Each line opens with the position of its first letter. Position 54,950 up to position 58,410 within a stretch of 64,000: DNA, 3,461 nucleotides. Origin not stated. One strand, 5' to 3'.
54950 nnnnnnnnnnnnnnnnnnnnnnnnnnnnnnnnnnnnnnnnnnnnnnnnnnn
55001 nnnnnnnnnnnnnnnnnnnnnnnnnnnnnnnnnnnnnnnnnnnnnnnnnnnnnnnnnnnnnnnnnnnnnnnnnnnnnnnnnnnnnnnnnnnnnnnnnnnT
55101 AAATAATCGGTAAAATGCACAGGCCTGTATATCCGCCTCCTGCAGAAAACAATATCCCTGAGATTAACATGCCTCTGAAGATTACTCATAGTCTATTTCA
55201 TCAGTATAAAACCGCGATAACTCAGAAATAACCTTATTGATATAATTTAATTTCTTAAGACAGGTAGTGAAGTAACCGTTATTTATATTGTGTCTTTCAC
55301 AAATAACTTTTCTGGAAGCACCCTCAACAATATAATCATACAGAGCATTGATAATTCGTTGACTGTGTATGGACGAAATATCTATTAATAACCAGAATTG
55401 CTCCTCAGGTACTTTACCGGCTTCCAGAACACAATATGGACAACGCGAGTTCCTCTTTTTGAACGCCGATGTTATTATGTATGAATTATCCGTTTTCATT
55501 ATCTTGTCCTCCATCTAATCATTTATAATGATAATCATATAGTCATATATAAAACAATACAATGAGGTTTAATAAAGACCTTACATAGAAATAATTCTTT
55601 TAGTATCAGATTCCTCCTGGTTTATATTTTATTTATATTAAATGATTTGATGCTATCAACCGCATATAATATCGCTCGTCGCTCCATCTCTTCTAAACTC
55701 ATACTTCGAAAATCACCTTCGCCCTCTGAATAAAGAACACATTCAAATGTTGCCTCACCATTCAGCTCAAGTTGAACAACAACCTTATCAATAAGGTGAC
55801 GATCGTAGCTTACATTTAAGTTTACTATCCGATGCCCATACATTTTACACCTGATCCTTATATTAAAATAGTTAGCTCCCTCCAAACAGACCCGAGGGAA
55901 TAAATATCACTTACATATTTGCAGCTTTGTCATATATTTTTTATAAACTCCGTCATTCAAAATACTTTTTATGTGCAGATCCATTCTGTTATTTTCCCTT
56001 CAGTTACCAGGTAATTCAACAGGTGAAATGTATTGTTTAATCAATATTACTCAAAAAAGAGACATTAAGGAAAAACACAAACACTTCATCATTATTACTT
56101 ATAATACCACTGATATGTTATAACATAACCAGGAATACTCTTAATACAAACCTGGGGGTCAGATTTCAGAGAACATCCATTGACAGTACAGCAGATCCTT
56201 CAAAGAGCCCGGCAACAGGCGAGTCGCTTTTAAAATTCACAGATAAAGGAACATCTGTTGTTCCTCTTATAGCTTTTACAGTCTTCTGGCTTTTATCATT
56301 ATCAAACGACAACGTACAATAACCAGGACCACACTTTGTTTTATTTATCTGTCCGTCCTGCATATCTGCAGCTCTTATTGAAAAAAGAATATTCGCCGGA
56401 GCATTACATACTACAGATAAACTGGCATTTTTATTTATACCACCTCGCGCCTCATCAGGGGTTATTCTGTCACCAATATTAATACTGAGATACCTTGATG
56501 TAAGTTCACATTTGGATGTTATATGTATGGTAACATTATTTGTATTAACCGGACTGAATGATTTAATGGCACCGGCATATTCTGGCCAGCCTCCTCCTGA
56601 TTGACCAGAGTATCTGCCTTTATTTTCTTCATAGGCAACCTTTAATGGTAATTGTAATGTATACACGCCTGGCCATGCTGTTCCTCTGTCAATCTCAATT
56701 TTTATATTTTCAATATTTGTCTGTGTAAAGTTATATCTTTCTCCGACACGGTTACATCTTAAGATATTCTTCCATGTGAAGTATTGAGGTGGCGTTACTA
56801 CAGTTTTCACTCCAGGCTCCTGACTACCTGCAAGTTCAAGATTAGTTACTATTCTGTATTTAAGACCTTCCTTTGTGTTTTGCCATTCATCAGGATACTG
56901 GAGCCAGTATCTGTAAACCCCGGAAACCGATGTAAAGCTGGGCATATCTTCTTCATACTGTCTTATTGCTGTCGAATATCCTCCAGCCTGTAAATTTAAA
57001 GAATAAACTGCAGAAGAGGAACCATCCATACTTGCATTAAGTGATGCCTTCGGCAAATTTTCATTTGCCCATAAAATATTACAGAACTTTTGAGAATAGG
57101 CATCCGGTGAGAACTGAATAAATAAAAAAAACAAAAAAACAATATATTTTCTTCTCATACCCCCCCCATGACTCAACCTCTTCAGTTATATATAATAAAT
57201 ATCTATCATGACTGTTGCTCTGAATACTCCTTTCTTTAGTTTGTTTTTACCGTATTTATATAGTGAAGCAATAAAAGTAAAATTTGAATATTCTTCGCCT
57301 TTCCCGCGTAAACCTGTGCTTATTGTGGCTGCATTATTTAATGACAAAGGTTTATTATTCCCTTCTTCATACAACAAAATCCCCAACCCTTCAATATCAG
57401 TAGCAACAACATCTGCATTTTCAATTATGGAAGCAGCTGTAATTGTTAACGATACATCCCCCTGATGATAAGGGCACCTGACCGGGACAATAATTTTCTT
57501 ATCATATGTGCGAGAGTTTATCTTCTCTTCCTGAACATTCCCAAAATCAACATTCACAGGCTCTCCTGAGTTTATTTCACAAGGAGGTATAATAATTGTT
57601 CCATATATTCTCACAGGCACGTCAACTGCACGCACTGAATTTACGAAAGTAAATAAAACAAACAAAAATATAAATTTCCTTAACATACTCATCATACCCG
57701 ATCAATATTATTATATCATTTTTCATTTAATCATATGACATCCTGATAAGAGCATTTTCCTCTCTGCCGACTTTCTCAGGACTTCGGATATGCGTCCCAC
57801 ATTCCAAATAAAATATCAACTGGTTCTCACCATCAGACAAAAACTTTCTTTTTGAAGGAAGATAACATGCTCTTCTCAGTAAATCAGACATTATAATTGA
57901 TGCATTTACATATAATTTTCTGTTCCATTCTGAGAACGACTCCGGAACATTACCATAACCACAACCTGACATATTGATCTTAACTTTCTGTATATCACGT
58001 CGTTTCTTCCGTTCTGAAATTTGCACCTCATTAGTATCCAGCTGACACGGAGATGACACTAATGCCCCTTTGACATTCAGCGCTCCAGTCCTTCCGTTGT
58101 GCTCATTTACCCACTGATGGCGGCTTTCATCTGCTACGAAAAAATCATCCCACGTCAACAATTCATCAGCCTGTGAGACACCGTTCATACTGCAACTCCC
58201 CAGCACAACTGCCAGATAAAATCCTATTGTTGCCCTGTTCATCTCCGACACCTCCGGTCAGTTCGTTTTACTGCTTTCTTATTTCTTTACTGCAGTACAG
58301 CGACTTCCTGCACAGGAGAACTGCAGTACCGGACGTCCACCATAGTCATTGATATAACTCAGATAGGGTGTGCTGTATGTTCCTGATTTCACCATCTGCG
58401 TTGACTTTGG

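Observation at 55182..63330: Pap-like chaperone-usher operon with atypical regulatory layout and a non-PapG adhesin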

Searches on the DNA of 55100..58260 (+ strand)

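Call 21: search_dna_similar(query=window:55100-58260:+, collection=ecoli_genomes, mode=near, max_rows=25, rows=spread)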
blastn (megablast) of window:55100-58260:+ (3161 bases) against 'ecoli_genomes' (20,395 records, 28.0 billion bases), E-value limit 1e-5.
Records with a match: 276; places in all: 279; records where one place covers at least 80% of the query: 29.
Genomes with a match: 275 of 5426; with a place that covers at least 80% of the query: 29. Places per genome that has any: lowest 1, median 1, highest 2. On chromosomes: 243 places; on plasmids: 36.
Best place of each record, by identity: >=99% 16; 95-99% 18; 90-95% 232; 80-90% 10.
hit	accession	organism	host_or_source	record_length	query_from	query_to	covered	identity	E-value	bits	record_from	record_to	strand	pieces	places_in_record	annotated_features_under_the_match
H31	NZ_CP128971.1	Escherichia coli strain TUM1886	missing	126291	1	3161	100%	100.0%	0e+0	5838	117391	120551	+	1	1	hypothetical protein | pilus-assembly fibrillin subunit | fimbrial protein | PapB/FocB family fimbrial expression transcriptional regulator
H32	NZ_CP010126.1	Escherichia coli strain C8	cow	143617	1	3161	100%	97.8%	0e+0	5450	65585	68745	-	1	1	nuclease PIN | pilus-assembly fibrillin subunit | fimbrial protein | PapB/FocB family fimbrial expression transcriptional regulator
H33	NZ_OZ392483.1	Escherichia coli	Gallus gallus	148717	1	3161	100%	97.4%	0e+0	5389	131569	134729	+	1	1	hypothetical protein | pilus-assembly fibrillin subunit | fimbrial protein | PapB/FocB family fimbrial expression transcriptional regulator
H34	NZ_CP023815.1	Escherichia coli strain IMT16316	wild bird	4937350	2935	3161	7%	92.5%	6e-85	326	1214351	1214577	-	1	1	pilus-assembly fibrillin subunit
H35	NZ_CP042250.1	Escherichia coli strain BCE049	Dairy cow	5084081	2935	3161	7%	92.5%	6e-85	326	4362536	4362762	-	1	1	pilus-assembly fibrillin subunit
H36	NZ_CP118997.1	Escherichia coli strain CE0032f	Bos taurus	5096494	2935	3161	7%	92.5%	6e-85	326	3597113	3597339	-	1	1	pilus-assembly fibrillin subunit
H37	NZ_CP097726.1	Escherichia coli strain MS1050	Chicken heart (Gallus gallus)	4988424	2935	3161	7%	92.5%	6e-85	326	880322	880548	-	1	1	pilus-assembly fibrillin subunit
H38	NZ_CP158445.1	Escherichia coli strain 536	Homo sapiens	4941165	2935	3161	7%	92.5%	6e-85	326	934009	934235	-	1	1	pilus-assembly fibrillin subunit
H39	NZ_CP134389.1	Escherichia coli strain TUM10828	Homo sapiens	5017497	2935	3161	7%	92.5%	6e-85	326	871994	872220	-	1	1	pilus-assembly fibrillin subunit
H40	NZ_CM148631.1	Escherichia coli strain PK-F-10122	Gallus gallus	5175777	2935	3161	7%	92.5%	6e-85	326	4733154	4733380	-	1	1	pilus-assembly fibrillin subunit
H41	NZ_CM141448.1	Escherichia coli strain LFB1-1-1R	wolf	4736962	2935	3161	7%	92.5%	6e-85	326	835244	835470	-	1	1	pilus-assembly fibrillin subunit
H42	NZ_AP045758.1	Escherichia coli strain 23CRST001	Homo sapiens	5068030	2935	3161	7%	92.5%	6e-85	326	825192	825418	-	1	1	pilus-assembly fibrillin subunit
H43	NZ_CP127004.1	Escherichia coli strain YZ3-11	pork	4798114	2935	3161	7%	92.1%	3e-83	320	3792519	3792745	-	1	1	pilus-assembly fibrillin subunit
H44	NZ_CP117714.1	Escherichia coli strain PBS4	Duck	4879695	2935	3161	7%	91.7%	1e-81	315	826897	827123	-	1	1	pilus-assembly fibrillin subunit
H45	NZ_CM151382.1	Escherichia coli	Homo sapiens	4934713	2935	3161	7%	91.7%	1e-81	315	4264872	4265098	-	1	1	pilus-assembly fibrillin subunit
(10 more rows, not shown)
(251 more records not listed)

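Call 43: get_annotated_region(hit=H38, flank=8000)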
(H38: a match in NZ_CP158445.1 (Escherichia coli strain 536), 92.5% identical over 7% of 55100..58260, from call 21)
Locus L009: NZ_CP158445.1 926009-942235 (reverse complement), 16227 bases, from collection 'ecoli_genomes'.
description: Escherichia coli strain 536 chromosome, complete genome
organism: Escherichia coli strain 536 (NCBI taxid 562)
replicon: chromosome; assembly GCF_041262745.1
host: Homo sapiens; source: urine; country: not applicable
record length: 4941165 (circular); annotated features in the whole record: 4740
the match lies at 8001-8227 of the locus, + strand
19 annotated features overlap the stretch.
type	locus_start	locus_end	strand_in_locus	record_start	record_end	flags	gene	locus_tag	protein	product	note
CDS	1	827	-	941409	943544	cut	speC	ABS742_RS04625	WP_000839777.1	ornithine decarboxylase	-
CDS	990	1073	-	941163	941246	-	-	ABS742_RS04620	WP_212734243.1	hypothetical protein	-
CDS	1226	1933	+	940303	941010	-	yqgA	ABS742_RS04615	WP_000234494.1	DUF554 domain-containing protein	-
tRNA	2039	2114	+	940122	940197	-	-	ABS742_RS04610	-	tRNA-Phe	-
CDS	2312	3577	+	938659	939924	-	-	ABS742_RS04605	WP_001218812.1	integrase arm-type DNA-binding domain-containing protein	-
CDS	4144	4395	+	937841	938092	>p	-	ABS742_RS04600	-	IS110 family transposase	internal stop; incomplete; partial in the middle of a contig; missing N-terminus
CDS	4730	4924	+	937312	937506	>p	-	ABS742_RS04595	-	transposase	incomplete; partial in the middle of a contig; missing N-terminus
CDS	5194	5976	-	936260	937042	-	-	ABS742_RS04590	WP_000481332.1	EAL domain-containing protein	-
CDS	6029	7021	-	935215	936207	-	-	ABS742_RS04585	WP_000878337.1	hypothetical protein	-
CDS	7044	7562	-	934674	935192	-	-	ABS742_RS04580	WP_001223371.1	fimbrial protein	-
CDS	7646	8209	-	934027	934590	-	-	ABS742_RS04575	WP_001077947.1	pilus-assembly fibrillin subunit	-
CDS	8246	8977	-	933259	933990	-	-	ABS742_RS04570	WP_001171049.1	molecular chaperone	-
CDS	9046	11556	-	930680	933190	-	-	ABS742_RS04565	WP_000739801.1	fimbria/pilus outer membrane usher protein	-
CDS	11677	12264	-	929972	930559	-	-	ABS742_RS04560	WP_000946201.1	fimbrial protein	-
CDS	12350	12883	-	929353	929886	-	-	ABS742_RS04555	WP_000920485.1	fimbrial protein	-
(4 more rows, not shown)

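Call 71: search_dna_similar(query=L010:7400-10330:+, collection=ecoli_genomes, mode=near, max_rows=12, rows=spread)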
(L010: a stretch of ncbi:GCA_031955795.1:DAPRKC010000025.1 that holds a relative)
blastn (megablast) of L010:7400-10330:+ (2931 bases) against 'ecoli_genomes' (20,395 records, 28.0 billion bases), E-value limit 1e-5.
Records with a match: 246; places in all: 248; records where one place covers at least 80% of the query: 0.
Genomes with a match: 246 of 5426; with a place that covers at least 80% of the query: 0. Places per genome that has any: lowest 1, median 1, highest 2. On chromosomes: 248 places; on plasmids: 0.
Best place of each record, by identity: 80-90% 246.
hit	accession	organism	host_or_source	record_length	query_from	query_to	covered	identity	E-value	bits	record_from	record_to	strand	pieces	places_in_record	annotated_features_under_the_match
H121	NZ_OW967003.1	Escherichia coli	Homo sapiens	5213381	1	565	19%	85.3%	8e-163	584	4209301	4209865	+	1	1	fimbrial protein | hypothetical protein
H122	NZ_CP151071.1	Escherichia coli strain 22KM0354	Dog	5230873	1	565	19%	84.9%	8e-158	568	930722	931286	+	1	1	fimbrial protein | nuclease PIN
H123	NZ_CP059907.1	Escherichia coli strain 181.1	Turkey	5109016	1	565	19%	84.7%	1e-156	564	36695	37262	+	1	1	fimbrial protein | hypothetical protein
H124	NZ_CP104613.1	Escherichia coli strain AHM8C212RI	chicken feces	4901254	1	565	19%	84.7%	1e-156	564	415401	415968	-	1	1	fimbrial protein | nuclease PIN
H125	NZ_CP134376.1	Escherichia coli strain TUM12355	Chicken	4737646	1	565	19%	84.7%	1e-156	564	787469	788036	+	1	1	fimbrial protein | hypothetical protein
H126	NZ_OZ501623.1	Escherichia coli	Homo sapiens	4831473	1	565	19%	84.7%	1e-156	564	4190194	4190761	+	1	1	fimbrial protein | hypothetical protein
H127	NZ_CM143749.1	Escherichia coli strain KD0845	dog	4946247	1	565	19%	84.6%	5e-155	558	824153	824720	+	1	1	fimbrial protein | hypothetical protein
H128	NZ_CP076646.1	Escherichia coli strain GD33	duck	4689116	1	565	19%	84.5%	5e-155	558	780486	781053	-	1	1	fimbrial protein | nuclease PIN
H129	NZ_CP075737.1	Escherichia coli strain CPF6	Sus scrofa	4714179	1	565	19%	84.5%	5e-155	558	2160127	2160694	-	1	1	fimbrial protein | hypothetical protein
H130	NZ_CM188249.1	Escherichia coli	chicken farms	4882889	1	565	19%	84.5%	5e-155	558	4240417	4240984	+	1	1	fimbrial protein | hypothetical protein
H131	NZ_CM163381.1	Escherichia coli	chicken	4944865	1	565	19%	84.4%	2e-153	553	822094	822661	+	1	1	fimbrial protein | hypothetical protein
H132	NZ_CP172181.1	Escherichia coli strain GF153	chicken meat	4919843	1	499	17%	86.5%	1e-151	547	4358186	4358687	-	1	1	fimbrial protein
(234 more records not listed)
